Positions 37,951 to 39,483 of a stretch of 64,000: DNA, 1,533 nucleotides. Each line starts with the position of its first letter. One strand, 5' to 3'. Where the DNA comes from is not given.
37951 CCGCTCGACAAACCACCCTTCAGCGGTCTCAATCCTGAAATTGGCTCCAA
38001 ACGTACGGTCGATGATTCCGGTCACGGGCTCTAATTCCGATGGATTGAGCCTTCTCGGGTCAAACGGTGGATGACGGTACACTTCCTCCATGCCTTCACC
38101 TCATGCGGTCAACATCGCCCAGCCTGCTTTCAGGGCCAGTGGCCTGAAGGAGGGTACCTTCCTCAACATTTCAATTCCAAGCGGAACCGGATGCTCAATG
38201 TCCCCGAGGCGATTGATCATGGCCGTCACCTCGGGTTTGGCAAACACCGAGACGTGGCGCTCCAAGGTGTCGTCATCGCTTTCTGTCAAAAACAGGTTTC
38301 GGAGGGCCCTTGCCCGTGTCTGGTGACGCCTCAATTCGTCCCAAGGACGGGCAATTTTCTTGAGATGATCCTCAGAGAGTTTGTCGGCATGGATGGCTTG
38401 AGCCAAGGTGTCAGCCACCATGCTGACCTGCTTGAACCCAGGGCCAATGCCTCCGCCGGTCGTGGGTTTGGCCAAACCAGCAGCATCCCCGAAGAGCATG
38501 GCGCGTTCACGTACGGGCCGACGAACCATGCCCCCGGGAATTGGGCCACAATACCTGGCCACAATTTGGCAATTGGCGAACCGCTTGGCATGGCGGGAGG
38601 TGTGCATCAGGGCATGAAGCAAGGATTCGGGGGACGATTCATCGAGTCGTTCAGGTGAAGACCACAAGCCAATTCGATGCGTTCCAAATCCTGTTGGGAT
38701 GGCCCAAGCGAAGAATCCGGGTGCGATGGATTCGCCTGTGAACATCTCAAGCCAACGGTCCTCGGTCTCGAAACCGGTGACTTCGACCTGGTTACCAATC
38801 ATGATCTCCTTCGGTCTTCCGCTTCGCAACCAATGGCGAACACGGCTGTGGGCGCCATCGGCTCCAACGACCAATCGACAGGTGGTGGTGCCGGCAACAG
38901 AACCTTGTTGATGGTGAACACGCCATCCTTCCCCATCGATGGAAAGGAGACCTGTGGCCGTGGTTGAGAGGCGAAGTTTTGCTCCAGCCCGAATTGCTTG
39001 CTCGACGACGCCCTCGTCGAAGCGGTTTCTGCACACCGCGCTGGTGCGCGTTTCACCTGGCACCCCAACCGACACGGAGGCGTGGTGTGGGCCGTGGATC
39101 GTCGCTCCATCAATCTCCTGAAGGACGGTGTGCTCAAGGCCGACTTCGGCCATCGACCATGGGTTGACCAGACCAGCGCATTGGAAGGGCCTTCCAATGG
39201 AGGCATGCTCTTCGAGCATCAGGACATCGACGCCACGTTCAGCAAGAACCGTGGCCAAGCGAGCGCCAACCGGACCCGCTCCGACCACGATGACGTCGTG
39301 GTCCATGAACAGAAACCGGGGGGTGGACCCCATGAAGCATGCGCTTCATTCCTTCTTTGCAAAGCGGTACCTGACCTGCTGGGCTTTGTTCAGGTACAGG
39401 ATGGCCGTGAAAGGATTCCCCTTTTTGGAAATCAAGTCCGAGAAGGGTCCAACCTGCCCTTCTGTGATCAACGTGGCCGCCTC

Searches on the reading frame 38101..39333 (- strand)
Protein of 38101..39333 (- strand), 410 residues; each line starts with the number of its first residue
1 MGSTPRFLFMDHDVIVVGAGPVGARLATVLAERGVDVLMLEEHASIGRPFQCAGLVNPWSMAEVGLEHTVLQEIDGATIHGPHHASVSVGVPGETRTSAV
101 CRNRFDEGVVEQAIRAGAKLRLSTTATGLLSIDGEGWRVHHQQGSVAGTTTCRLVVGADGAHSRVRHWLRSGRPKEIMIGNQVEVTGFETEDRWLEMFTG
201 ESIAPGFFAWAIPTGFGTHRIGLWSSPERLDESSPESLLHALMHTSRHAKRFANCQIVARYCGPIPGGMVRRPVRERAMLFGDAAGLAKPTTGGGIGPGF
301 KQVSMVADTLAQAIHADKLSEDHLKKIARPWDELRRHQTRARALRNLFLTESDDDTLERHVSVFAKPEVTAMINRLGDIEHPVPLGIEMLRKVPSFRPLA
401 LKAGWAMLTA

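Call 76: search_protein_families(library=pfam, proteins=[window:38101-39333:-], max_evalue=0.00001)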
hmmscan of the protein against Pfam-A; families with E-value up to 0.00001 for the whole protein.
window:38101-39333:- (410 aa): 3 families
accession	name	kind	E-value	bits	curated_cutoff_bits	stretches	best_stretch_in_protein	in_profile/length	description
PF01494.25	FAD_binding_3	-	1.8e-22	80.5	22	1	12-315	2-323/349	FAD binding domain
PF01266.30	DAO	-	1.1e-12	48.6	27.9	1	102-312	148-352/353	FAD dependent oxidoreductase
PF05834.18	Lycopene_cycl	-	3.5e-12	46.5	23.4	1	13-166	1-146/380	Lycopene cyclase protein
